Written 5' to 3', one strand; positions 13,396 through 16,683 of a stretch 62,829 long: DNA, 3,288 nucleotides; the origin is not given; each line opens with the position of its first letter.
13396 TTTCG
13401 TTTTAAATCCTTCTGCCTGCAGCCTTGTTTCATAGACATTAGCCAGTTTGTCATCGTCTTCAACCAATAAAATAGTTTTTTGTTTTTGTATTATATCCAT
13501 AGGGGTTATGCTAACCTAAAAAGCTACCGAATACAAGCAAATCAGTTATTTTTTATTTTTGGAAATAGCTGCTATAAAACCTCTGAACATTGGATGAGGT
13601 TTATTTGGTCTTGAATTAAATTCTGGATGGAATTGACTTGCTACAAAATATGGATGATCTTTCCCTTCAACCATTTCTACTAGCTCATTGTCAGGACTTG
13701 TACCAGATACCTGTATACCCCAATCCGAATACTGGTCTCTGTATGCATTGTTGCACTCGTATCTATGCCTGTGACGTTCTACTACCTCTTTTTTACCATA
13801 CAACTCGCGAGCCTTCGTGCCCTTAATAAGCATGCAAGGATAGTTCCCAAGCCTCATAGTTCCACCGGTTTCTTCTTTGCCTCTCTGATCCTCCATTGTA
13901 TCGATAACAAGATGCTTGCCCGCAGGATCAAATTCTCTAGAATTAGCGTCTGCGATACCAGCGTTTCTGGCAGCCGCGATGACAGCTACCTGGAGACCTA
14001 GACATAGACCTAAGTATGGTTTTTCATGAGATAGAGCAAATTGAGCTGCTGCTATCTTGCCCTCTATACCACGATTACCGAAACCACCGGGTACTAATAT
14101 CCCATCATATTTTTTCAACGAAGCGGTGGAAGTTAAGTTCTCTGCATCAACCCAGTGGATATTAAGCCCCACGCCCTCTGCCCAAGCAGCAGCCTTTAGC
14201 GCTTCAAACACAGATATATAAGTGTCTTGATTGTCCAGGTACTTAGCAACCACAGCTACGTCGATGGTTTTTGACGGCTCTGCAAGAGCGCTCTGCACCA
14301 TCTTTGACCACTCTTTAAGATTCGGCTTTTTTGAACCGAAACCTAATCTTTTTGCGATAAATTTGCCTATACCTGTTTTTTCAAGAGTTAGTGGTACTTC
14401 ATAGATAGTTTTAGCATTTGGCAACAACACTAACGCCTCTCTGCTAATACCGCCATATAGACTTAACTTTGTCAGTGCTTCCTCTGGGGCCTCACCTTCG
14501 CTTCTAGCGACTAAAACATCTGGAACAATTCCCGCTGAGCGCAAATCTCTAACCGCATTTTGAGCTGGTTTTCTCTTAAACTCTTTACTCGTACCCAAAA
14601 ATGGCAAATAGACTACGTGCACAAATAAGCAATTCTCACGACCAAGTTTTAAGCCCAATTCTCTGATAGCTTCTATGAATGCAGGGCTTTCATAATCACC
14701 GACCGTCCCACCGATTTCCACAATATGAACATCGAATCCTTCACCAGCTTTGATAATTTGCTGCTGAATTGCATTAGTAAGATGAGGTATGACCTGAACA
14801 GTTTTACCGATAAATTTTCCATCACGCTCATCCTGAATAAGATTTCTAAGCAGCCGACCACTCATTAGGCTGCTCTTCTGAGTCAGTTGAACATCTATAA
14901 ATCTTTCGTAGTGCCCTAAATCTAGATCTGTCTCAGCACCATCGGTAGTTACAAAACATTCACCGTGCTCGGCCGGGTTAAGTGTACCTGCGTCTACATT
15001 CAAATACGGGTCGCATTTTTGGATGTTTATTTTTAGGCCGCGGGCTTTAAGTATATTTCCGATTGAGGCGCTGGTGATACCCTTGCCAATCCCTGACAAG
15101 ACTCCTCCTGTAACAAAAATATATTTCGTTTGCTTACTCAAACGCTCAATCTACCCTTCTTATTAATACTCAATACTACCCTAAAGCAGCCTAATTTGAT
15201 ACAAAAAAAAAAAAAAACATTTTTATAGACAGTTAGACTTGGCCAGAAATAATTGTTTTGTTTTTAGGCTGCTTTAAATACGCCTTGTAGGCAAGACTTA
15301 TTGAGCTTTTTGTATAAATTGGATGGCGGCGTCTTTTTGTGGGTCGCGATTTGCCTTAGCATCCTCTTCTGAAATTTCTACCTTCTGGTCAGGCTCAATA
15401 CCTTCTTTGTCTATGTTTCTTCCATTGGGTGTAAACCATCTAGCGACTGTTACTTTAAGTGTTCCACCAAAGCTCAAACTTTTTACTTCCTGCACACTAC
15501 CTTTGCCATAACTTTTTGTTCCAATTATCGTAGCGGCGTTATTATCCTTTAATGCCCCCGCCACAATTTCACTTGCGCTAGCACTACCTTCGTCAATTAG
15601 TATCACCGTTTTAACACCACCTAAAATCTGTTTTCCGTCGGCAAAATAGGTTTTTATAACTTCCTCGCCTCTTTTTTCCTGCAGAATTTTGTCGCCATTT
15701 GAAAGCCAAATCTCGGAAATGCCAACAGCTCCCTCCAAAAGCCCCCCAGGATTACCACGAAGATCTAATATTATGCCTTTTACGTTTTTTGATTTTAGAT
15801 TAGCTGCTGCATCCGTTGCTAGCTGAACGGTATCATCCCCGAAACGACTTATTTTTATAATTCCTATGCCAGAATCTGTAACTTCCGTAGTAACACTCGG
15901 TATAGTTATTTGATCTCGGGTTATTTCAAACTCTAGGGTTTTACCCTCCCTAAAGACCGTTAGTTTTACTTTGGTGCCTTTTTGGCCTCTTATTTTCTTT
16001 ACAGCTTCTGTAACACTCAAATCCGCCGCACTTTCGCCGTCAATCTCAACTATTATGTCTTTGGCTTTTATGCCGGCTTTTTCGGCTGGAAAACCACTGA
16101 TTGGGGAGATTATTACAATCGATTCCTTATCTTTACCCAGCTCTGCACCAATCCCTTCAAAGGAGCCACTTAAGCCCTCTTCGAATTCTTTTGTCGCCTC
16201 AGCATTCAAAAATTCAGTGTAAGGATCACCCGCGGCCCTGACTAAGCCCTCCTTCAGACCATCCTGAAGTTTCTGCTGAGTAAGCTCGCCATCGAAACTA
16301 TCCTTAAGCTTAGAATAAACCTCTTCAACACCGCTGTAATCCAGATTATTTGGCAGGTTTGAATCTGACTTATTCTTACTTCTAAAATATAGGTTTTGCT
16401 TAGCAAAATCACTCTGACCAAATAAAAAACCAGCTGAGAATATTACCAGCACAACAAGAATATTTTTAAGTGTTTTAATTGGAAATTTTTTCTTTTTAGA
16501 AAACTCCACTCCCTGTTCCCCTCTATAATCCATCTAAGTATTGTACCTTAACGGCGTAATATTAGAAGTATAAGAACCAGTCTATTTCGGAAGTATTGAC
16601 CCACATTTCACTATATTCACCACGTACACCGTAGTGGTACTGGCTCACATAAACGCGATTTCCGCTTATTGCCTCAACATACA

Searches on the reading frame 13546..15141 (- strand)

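Call 87: search_protein_families(library=pfam, proteins=[window:13546-15141:-], max_evalue=1e-10)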
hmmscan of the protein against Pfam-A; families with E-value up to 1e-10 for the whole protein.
window:13546-15141:- (531 aa): 2 families
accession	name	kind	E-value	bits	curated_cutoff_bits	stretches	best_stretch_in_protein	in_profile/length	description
PF06418.20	CTP_synth_N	-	1.9e-106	355.7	26.1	1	6-267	1-264/265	CTP synthase N-terminus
PF00117.34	GATase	-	2.8e-37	128.7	22.8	1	306-524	4-189/190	Glutamine amidotransferase class-I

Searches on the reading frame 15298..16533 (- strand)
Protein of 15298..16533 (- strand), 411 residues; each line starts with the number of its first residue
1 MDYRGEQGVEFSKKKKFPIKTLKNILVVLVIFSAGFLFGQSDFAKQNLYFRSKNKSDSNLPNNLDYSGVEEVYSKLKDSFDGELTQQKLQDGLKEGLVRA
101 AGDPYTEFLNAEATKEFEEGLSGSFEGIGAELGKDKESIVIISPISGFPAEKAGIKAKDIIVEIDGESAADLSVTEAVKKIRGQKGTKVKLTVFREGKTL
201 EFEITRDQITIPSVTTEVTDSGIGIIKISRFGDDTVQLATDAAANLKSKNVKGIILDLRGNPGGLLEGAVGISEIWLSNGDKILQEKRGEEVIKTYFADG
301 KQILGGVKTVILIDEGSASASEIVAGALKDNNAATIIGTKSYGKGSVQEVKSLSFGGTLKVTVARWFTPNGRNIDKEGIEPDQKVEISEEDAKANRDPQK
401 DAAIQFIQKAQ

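Call 87: search_protein_families(library=pfam, proteins=[window:15298-16533:-], max_evalue=1e-10)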
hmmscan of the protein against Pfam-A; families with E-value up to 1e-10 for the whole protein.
window:15298-16533:- (411 aa): 3 families
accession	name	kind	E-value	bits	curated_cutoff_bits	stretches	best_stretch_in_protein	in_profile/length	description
PF03572.23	Peptidase_S41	-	5.4e-48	163.1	24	1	223-385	2-165/165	Peptidase family S41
PF13180.12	PDZ_2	-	1.4e-13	51.4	27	1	128-204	3-78/80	PDZ domain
PF00595.29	PDZ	-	6.2e-13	49.4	23.2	1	123-193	9-80/81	PDZ domain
